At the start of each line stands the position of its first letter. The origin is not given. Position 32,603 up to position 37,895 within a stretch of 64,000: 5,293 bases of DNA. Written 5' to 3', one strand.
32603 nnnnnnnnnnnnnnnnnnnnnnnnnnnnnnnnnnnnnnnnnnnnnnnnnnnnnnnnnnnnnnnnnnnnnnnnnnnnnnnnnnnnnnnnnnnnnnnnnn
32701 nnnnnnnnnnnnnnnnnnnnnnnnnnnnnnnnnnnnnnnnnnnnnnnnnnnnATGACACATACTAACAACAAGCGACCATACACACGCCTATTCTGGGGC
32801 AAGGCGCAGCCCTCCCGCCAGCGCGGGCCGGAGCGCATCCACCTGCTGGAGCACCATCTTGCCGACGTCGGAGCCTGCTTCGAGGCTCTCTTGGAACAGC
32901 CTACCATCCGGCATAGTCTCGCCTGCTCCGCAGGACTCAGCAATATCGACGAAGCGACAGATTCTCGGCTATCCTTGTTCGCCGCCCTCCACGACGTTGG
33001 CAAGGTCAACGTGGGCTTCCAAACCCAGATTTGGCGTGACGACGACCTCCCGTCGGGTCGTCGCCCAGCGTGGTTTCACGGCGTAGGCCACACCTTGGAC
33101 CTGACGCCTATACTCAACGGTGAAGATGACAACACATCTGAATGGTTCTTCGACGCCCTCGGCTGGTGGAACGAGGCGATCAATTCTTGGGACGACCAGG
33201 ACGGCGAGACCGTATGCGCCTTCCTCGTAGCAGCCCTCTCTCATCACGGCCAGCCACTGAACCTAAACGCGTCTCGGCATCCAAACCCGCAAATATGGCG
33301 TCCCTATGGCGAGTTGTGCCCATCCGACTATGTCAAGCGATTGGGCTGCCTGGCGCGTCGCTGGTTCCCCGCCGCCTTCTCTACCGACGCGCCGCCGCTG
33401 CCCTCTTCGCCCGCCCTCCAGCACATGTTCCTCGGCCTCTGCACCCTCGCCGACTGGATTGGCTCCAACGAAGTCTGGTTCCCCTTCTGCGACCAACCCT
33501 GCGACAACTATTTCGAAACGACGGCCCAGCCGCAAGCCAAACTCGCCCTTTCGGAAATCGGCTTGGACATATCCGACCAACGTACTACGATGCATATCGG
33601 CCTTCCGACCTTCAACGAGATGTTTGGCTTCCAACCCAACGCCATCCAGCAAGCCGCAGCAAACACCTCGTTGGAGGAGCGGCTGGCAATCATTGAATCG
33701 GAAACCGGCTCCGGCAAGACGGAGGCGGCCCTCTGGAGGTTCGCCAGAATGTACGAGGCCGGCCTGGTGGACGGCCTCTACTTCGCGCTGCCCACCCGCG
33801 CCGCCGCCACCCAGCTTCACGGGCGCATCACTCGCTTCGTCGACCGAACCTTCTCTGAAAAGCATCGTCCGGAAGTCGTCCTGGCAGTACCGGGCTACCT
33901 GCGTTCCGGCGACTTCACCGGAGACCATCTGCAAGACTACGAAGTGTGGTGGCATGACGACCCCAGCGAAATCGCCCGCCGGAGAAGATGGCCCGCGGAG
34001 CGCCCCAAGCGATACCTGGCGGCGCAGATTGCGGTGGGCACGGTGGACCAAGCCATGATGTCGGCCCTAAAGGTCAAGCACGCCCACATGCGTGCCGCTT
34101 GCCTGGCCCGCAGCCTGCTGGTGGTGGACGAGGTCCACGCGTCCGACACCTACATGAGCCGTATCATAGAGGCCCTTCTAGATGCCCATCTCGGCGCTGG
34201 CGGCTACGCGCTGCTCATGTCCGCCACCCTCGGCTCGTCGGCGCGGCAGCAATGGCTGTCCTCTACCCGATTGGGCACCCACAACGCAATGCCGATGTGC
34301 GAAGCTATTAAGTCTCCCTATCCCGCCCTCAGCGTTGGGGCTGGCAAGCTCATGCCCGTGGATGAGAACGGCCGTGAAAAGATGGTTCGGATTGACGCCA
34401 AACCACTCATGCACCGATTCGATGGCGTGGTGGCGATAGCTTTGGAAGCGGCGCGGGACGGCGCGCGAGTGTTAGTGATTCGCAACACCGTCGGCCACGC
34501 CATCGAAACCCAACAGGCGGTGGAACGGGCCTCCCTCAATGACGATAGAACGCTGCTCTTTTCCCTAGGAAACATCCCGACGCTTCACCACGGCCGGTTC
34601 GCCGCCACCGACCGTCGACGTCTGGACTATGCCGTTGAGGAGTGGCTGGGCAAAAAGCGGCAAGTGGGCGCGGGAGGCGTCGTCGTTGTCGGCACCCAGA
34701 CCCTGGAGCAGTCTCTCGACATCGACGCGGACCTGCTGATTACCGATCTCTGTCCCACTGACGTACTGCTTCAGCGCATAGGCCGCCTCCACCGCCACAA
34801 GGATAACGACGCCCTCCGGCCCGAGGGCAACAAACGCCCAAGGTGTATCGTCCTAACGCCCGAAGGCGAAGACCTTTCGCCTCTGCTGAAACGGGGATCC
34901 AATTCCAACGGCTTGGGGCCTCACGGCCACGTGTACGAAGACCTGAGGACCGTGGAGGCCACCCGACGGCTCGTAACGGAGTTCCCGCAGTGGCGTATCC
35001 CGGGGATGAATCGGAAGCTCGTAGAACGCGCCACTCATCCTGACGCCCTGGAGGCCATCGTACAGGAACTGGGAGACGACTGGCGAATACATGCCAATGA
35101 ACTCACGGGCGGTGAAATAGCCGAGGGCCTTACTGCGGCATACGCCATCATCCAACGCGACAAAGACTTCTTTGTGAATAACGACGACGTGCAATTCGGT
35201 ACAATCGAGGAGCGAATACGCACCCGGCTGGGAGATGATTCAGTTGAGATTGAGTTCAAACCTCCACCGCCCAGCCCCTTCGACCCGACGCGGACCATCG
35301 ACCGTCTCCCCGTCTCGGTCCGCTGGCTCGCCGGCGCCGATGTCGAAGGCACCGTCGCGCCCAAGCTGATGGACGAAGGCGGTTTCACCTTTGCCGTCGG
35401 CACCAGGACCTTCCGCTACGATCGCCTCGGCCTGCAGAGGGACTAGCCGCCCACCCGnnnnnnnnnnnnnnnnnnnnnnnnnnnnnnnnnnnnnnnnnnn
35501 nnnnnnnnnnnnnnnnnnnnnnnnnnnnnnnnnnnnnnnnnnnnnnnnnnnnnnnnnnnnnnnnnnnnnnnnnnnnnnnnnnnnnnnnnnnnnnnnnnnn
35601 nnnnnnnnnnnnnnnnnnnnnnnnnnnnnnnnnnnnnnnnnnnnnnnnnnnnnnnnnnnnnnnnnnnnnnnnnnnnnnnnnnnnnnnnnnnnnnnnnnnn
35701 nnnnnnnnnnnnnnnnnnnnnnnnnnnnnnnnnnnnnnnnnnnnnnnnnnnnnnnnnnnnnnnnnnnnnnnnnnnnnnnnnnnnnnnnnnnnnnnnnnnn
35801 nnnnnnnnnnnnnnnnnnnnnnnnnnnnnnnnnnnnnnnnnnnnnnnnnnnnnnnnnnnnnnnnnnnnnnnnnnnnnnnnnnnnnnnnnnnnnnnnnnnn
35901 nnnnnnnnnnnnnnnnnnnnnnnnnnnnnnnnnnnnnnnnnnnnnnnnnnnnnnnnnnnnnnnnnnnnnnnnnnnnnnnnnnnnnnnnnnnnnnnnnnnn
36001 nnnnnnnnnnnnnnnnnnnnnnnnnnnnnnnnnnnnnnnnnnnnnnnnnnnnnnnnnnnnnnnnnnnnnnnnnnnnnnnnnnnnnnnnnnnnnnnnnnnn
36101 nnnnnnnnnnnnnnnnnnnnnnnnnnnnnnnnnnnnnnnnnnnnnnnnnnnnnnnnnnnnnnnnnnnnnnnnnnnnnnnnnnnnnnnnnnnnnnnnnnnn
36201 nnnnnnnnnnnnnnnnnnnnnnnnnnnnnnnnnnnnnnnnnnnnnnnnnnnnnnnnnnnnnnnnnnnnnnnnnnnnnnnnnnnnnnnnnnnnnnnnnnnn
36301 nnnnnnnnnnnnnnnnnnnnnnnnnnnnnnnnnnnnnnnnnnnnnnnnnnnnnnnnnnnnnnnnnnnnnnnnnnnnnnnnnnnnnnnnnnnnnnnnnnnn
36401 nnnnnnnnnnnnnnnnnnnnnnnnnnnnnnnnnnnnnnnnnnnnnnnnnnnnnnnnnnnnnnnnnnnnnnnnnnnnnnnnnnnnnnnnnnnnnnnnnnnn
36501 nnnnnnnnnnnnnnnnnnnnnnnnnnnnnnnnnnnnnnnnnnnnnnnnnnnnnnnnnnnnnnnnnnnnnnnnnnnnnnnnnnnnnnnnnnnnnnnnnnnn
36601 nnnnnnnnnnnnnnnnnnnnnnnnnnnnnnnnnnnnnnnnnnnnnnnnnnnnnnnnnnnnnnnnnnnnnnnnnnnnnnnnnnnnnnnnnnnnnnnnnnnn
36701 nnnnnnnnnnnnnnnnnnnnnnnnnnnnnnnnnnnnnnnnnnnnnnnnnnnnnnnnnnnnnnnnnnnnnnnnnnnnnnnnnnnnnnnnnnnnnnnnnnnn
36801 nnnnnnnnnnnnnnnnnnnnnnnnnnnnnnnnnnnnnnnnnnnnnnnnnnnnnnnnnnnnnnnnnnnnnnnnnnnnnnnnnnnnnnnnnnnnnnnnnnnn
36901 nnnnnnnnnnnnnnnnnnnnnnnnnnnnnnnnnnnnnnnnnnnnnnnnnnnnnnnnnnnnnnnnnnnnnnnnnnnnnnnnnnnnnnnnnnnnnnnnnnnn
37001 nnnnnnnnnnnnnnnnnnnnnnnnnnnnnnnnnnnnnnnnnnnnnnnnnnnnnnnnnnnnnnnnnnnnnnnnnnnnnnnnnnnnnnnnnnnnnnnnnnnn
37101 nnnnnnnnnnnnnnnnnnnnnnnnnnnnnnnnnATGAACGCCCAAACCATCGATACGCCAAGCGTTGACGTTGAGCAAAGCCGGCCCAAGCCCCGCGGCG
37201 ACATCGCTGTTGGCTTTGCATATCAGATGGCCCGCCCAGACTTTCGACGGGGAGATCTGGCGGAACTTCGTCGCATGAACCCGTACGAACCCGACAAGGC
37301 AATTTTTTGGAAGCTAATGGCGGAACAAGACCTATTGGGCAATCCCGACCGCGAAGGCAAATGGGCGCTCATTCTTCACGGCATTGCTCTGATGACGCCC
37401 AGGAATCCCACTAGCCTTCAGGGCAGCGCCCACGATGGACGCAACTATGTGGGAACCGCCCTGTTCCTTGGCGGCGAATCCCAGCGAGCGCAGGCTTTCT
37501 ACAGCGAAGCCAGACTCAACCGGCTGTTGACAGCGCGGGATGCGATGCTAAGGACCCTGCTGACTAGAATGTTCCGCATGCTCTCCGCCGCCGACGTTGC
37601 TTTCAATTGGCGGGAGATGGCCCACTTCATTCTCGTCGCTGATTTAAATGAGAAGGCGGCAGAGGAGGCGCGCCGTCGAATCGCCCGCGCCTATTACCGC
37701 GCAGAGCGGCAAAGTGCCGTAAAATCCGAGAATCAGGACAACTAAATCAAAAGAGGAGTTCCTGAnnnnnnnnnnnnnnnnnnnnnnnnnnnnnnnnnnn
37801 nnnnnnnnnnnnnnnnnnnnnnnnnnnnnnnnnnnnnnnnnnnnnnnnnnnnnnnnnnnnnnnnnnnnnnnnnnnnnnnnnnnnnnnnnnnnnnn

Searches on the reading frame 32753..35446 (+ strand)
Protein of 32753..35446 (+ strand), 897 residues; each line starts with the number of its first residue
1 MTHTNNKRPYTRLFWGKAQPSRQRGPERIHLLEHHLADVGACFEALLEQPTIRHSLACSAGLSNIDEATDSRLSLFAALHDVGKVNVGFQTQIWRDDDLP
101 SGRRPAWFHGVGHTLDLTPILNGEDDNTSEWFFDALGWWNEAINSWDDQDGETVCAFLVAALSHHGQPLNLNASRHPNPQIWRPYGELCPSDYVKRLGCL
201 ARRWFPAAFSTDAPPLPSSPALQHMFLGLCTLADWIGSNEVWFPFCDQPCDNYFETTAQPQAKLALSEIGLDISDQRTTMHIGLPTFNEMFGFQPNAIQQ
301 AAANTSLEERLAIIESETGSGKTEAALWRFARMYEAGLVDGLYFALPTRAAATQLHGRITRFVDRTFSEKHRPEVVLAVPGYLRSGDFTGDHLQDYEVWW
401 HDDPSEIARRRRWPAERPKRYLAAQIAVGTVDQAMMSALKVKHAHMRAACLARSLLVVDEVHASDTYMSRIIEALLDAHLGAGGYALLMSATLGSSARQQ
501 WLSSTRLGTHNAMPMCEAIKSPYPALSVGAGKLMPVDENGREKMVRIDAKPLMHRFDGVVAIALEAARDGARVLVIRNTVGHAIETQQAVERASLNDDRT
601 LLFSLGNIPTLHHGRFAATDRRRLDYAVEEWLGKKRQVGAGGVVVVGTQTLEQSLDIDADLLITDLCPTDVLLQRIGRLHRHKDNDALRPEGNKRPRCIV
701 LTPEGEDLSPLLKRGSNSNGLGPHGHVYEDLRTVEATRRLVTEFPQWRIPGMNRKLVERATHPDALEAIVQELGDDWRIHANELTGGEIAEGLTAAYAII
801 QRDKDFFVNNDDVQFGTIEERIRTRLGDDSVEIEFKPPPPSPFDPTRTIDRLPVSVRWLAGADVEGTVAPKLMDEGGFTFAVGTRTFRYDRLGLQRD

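Call 6: search_protein_families(library=pfam, proteins=[window:32753-35446:+], max_evalue=0.01)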
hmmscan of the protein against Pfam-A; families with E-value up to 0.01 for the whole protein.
window:32753-35446:+ (897 aa): 5 families
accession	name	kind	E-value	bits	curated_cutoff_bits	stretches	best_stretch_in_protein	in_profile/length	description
PF18019.7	Cas3_HD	-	6.3e-31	108.4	23.1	1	15-243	1-207/207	Cas3, HD domain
PF22590.2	Cas3-like_C_2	-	4.6e-28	98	27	1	570-683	2-105/106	CRISPR-associated nuclease/helicase Cas3, C-terminal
PF00270.35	DEAD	-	2.1e-10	41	26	1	297-364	2-70/167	DEAD/DEAH box helicase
PF04851.21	ResIII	-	9.6e-07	29.3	22.5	1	293-475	7-150/164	Type III restriction enzyme, res subunit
PF13245.12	AAA_19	-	6e-06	26.9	25.1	1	299-478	1-117/134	AAA domain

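Call 7: search_protein_families(library=ncbifam, proteins=[window:32753-35446:+], max_evalue=0.001)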
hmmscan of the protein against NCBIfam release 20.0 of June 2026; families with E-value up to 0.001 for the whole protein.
window:32753-35446:+ (897 aa): 4 families
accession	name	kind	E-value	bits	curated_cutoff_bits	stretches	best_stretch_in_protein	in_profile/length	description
NF007248.0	PRK09694.1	equivalog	5.9e-99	332.3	569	1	10-782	6-752/878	CRISPR-associated helicase/endonuclease Cas3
TIGR01587.1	cas3_core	equivalog_domain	1.9e-53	181.8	102.45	1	312-738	2-352/358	CRISPR-associated helicase Cas3'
TIGR02621.3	cas3_GSU0051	exception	3.5e-31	108.8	400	1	287-682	6-373/854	type I-G CRISPR-associated helicase/endonuclease Cas3g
TIGR01596.1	cas3_HD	equivalog_domain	1.1e-18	68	43.45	1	32-239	1-178/178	CRISPR-associated endonuclease Cas3''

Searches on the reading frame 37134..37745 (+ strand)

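Call 7: search_protein_families(library=ncbifam, proteins=[window:37134-37745:+], max_evalue=0.001)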
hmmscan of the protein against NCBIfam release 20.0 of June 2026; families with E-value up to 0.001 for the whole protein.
window:37134-37745:+ (203 aa): 1 family
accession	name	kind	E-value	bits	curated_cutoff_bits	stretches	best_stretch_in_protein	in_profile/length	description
TIGR02548.2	casB_cse2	equivalog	2e-14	54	28.5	1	37-190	16-166/167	type I-E CRISPR-associated protein Cse2/CasB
